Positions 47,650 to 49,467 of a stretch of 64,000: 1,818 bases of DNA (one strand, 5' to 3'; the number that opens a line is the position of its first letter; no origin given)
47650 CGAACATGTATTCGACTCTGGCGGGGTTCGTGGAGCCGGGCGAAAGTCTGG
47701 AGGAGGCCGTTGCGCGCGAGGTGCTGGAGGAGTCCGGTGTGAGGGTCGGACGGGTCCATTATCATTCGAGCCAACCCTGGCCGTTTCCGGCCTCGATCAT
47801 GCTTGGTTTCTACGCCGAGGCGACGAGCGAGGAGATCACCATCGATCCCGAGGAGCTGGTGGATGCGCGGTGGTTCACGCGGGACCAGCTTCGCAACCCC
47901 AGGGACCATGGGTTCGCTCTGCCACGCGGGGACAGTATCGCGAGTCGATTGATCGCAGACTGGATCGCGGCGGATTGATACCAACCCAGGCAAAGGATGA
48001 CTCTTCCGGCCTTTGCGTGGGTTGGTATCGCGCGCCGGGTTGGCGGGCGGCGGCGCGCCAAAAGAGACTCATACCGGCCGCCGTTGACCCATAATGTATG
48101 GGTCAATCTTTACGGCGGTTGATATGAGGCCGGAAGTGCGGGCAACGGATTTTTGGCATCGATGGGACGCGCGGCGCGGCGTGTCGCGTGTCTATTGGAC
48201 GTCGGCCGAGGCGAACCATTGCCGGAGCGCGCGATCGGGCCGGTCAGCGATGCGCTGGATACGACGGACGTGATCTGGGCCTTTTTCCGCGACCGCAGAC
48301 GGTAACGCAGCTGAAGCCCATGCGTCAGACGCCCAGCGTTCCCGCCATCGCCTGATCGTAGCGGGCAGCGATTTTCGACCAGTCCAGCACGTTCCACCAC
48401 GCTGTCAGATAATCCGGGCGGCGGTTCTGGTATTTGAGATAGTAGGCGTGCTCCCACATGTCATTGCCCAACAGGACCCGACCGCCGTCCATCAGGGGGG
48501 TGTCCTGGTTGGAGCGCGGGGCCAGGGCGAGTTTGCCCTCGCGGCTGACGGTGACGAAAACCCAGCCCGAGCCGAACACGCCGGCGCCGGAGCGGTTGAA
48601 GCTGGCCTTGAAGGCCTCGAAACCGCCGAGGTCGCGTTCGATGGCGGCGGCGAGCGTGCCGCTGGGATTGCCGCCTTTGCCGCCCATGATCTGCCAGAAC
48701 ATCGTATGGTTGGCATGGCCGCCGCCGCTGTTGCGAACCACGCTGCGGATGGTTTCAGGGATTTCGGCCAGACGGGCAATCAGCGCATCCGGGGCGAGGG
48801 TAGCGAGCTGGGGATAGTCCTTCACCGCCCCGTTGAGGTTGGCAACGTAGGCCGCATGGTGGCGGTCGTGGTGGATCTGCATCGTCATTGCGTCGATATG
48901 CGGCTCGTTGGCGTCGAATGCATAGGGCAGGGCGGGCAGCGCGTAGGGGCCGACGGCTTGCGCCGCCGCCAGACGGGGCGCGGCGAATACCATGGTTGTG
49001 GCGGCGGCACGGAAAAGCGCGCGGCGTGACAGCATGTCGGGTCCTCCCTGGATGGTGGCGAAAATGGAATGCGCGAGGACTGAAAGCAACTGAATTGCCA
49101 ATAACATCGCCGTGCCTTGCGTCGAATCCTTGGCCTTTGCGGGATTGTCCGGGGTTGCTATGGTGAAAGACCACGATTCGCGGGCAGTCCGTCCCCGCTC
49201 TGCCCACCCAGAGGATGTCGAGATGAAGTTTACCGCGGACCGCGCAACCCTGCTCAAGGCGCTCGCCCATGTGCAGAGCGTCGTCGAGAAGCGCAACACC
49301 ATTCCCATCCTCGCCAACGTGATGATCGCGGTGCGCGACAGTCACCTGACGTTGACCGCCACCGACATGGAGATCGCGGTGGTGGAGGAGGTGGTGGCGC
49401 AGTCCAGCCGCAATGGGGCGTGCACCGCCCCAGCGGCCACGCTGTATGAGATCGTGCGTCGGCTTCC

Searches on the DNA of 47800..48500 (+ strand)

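Call 3: search_rna_families(source=window, start=47800, end=48500, threshold=evalue, max_evalue=10, show_alignments=3)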
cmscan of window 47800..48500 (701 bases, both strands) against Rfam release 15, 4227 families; matches with E-value up to 10: 1.
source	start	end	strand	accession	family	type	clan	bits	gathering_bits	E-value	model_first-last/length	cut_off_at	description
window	48154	48208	+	RF01031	mir-639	Gene; miRNA;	-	21.3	100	1.4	1-98/98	no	mir-639 microRNA precursor family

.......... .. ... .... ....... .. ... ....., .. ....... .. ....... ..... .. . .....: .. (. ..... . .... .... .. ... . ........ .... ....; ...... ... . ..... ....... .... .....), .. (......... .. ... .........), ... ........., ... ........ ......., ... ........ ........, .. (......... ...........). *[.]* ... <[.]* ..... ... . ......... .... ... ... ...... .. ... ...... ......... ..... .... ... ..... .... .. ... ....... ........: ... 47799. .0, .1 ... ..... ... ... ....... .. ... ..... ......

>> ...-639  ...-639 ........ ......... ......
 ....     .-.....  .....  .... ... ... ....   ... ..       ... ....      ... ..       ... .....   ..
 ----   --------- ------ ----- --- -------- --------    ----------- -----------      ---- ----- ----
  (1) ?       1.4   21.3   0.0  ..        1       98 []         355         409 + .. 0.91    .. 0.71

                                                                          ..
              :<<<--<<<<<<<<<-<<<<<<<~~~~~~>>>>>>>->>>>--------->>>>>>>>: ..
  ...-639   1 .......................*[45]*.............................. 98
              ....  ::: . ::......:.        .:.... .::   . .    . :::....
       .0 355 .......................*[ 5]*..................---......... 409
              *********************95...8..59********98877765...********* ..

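Call 30: search_dna_similar(query=window:47979-48324:+, collection=plasmids, mode=distant, max_evalue=0.01)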
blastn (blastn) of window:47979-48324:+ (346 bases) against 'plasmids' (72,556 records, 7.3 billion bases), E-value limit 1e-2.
Records with a match: 1; places in all: 2; records where one place covers at least 80% of the query: 0.
Best place of each record, by identity: 95-99% 1.
By first word of the organism name: Thalassospira 1.
By predicted mobility (MOB-suite, as given by PLSDB): non-mobilizable 1.
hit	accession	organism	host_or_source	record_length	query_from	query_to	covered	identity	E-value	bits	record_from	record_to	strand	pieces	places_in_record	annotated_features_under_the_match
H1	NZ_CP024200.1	Thalassospira marina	-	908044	52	80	8%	96.6%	7e-3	49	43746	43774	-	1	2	none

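Call 62: search_dna_similar(query=window:47979-48324:+, collection=phages, mode=distant, max_evalue=0.01)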
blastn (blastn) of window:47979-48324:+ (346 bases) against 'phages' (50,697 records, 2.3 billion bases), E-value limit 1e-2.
No match.

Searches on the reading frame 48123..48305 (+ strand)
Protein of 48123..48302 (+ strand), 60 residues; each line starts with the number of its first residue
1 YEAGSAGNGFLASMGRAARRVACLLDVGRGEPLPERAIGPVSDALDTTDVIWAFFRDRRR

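Call 6: search_protein_families(library=pfam, proteins=[window:48153-48305:+], max_evalue=1)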
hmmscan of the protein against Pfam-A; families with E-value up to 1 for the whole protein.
window:48153-48305:+ (50 aa): 0 families

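Call 28: find_homologous_proteins(query=window:48123-48302:+, max_evalue=10)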
Query seq(60 aa) (60 aa): 1 proteins with E <= 10 among 3 candidates.
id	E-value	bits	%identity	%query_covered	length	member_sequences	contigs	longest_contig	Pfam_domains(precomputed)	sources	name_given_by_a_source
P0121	5.0e-23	98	100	78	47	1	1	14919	-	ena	-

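Call 39: search_protein_representatives(protein=window:48123-48302:+)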
Query: 60 residues. Proteins with E-value up to 0.001 (for the whole library): 2; up to 1e-10: 1; up to 1e-30: 0. The best 2 are listed.
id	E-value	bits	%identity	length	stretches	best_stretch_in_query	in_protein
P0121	1.6e-23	97.6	100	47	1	14-60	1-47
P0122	3.6e-04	36.8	39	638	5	12-47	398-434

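Call 51: search_protein_families(library=pfam, proteins=[window:48123-48302:+], max_evalue=10)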
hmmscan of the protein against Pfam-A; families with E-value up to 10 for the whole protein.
seq(60 aa): 0 families

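Call 52: search_protein_families(library=ncbifam, proteins=[window:48123-48302:+], max_evalue=10)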
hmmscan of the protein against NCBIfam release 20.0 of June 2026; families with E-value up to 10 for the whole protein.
seq(60 aa): 1 family
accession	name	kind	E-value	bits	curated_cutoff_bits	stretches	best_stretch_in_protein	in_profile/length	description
NF052496.1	SpWSynRegSsgD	equivalog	0.054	13.4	185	1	17-57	19-59/136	spore wall synthesis regulator SsgD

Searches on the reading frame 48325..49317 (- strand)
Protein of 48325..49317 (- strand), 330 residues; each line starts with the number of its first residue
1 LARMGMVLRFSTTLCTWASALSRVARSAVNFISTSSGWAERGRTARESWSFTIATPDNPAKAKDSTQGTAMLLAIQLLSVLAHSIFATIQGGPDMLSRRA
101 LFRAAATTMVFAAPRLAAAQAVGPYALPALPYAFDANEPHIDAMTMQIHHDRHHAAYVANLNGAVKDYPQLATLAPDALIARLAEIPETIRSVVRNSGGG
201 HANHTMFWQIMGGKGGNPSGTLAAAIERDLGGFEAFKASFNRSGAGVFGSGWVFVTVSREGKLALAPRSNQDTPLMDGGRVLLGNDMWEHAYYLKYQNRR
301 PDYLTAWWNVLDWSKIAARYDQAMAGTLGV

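Call 6: search_protein_families(library=pfam, proteins=[window:48325-49317:-], max_evalue=1)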
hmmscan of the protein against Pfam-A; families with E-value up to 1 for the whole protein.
window:48325-49317:- (330 aa): 2 families
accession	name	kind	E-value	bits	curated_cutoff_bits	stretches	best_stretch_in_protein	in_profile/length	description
PF02777.23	Sod_Fe_C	-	9.5e-35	119.2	20.9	1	218-319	1-102/102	Iron/manganese superoxide dismutases, C-terminal domain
PF00081.27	Sod_Fe_N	-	7.2e-25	87.7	27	1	125-211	2-81/82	Iron/manganese superoxide dismutases, alpha-hairpin domain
